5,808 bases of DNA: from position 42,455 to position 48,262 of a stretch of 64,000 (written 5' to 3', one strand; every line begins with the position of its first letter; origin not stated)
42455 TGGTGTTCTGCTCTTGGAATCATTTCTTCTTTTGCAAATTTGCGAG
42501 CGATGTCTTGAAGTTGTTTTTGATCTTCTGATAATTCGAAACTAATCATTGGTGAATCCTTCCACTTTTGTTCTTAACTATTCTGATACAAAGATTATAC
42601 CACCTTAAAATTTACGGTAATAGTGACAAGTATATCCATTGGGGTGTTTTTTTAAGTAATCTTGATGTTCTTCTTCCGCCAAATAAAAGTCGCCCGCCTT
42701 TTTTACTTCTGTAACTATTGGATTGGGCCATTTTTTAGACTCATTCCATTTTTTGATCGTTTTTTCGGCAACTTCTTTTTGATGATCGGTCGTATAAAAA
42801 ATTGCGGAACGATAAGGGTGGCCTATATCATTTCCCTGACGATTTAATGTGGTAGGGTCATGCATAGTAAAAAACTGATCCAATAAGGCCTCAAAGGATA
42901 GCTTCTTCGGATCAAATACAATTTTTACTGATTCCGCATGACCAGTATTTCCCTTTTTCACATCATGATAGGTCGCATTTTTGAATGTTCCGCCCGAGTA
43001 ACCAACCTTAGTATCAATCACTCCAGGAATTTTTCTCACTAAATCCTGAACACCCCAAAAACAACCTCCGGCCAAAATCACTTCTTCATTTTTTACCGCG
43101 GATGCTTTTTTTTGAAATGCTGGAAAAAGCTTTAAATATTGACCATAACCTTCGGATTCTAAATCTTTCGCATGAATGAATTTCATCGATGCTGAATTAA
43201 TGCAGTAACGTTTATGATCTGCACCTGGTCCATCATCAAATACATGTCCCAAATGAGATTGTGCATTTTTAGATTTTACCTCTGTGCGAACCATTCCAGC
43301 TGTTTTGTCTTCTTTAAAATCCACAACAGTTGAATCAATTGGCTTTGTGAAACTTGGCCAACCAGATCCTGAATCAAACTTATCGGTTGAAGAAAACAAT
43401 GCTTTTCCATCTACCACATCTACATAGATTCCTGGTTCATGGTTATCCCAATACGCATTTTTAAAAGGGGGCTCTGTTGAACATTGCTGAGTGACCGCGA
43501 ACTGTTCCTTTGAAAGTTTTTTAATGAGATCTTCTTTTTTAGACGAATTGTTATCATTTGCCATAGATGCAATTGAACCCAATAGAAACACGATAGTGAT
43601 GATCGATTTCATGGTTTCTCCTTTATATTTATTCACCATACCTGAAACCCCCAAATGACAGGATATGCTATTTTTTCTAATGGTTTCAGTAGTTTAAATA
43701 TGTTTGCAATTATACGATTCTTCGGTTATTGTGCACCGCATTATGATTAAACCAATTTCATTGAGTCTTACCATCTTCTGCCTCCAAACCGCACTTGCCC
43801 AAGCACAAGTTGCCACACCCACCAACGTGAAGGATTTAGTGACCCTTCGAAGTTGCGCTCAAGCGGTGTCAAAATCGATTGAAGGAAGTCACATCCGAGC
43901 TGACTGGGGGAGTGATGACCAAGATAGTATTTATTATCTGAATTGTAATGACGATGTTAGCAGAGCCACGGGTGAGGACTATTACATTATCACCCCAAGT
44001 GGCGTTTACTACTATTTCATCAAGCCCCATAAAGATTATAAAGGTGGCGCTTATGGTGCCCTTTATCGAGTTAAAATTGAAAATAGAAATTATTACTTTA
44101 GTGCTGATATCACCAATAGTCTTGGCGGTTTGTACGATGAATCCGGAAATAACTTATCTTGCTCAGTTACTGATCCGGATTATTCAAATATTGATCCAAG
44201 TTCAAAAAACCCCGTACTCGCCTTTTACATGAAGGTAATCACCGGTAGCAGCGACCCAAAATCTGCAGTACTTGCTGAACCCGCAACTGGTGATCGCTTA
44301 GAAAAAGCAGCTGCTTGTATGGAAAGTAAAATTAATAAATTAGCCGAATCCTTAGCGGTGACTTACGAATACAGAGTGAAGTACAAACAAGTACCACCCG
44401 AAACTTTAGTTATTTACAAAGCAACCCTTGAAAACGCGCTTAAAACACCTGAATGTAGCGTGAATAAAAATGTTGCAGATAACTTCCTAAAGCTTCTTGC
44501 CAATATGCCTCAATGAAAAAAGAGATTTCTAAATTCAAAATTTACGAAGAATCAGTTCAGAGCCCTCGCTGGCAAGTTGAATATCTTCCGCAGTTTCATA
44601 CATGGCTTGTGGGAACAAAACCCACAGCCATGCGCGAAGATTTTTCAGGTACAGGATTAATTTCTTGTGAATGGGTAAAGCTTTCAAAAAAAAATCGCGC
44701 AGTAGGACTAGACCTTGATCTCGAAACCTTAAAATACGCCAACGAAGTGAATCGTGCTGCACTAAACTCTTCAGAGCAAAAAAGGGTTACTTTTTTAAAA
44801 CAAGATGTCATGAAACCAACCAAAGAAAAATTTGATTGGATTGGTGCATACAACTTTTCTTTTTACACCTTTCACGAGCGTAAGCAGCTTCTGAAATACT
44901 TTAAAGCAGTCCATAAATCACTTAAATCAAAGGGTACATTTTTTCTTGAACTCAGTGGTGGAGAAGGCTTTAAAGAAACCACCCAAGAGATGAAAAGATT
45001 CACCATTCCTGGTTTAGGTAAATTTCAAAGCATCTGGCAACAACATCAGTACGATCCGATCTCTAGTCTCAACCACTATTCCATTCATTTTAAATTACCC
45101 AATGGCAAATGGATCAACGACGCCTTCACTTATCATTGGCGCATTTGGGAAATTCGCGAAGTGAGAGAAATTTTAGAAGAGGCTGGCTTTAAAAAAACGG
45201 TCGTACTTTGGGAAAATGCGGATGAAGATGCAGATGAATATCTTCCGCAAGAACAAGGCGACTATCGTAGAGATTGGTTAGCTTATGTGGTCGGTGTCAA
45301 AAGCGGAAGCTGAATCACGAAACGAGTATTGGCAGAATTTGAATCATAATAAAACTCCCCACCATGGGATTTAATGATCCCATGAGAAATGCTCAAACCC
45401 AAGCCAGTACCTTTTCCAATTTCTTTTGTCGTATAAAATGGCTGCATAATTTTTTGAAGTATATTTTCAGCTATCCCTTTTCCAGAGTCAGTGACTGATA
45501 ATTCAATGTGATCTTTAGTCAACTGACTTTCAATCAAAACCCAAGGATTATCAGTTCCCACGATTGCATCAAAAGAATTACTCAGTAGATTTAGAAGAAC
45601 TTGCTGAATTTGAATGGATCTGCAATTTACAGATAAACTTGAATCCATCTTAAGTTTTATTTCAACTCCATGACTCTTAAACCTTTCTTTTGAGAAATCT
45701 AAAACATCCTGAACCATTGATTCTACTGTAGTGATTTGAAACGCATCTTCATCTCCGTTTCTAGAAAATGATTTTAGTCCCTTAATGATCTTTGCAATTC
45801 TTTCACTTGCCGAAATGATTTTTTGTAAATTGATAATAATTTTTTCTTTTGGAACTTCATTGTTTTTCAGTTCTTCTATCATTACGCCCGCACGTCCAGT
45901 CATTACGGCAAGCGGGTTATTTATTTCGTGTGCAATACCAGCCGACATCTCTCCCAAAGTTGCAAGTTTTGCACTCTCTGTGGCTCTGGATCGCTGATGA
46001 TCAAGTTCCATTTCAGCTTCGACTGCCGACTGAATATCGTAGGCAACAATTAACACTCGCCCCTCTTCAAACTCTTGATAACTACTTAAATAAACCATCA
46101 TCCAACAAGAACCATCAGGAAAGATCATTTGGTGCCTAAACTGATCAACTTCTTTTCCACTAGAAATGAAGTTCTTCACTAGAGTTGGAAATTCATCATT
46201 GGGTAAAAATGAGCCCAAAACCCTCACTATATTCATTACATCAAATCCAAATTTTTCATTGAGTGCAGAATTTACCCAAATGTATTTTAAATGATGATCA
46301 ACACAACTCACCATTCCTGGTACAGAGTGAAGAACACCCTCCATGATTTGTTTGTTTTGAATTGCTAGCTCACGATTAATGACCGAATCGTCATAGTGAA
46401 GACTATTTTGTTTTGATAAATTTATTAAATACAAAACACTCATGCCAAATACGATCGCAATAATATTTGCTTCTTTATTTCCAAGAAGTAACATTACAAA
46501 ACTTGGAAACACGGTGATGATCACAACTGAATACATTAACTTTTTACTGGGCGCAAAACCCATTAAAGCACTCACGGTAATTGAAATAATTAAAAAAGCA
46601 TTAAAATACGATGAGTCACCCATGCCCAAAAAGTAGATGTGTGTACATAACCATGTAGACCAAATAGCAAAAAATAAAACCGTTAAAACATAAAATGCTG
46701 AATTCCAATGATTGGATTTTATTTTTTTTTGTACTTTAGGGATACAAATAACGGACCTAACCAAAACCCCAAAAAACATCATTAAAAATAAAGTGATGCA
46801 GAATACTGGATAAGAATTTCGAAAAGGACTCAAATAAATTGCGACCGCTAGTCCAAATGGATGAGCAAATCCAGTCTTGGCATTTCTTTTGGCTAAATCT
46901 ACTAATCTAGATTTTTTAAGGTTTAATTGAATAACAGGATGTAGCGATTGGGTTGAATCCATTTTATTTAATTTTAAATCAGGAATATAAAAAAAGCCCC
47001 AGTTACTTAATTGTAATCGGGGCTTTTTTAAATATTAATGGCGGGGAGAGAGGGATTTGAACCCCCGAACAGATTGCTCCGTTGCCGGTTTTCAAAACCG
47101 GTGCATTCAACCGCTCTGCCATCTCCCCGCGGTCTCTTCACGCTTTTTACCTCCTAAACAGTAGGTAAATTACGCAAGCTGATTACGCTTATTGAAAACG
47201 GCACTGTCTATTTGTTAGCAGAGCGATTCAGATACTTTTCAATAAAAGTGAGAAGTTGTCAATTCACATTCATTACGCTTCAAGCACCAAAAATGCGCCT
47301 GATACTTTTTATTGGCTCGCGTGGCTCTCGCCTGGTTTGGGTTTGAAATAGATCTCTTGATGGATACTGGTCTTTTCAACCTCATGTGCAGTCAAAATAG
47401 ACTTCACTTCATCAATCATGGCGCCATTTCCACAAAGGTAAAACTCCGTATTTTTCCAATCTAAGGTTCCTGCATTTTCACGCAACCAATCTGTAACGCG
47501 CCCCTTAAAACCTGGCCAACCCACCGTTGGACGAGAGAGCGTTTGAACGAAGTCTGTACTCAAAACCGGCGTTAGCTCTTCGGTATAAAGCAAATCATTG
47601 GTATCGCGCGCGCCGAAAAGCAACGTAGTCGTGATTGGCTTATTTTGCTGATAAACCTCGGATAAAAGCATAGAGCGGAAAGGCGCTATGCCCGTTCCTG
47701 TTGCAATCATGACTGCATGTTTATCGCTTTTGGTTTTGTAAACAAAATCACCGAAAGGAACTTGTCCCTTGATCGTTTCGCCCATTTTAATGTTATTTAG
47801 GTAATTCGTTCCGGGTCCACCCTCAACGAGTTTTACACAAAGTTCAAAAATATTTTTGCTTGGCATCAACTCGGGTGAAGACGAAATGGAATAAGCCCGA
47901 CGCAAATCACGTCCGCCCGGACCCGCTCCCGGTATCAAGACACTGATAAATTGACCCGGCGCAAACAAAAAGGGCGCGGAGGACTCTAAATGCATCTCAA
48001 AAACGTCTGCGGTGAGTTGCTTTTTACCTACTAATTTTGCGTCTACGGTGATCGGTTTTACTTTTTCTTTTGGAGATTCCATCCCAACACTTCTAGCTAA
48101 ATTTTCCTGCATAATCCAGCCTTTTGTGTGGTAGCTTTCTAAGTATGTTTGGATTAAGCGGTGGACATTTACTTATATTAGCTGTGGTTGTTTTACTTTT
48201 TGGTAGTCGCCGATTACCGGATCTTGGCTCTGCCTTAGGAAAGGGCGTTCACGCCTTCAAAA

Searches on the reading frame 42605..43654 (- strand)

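Call 77: search_protein_families(library=pfam, proteins=[window:42605-43654:-], max_evalue=0.00001)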
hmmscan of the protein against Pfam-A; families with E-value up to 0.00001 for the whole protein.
window:42605-43654:- (349 aa): 2 families
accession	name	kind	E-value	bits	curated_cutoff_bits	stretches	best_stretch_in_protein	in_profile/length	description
PF01625.27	PMSR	-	3.9e-64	216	23.7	1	192-343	2-153/153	Peptide methionine sulfoxide reductase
PF01641.26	SelR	-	3.5e-45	153.1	24.9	1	47-160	1-115/116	SelR domain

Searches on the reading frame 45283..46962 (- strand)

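Call 60: search_protein_families(library=pfam, proteins=[window:45283-46962:-], max_evalue=0.00001)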
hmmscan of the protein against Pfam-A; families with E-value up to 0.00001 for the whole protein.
window:45283-46962:- (559 aa): 2 families
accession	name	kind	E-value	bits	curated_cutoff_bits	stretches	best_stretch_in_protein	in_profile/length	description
PF02518.31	HATPase_c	-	2.7e-22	79.8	26.4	1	449-554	3-109/111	Histidine kinase-, DNA gyrase B-, and HSP90-like ATPase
PF00512.31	HisKA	-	7.4e-11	42.4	26.9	1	336-403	2-64/66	His Kinase A (phospho-acceptor) domain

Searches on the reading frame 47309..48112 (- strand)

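Call 60: search_protein_families(library=pfam, proteins=[window:47309-48112:-], max_evalue=0.00001)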
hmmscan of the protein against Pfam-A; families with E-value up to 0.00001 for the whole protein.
window:47309-48112:- (267 aa): 2 families
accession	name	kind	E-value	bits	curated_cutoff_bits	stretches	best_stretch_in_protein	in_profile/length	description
PF00175.26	NAD_binding_1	-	3e-19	70.1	22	1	135-237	1-108/109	Oxidoreductase NAD-binding domain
PF00970.30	FAD_binding_6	-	3.3e-12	47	21.1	1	25-125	2-99/99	Oxidoreductase FAD-binding domain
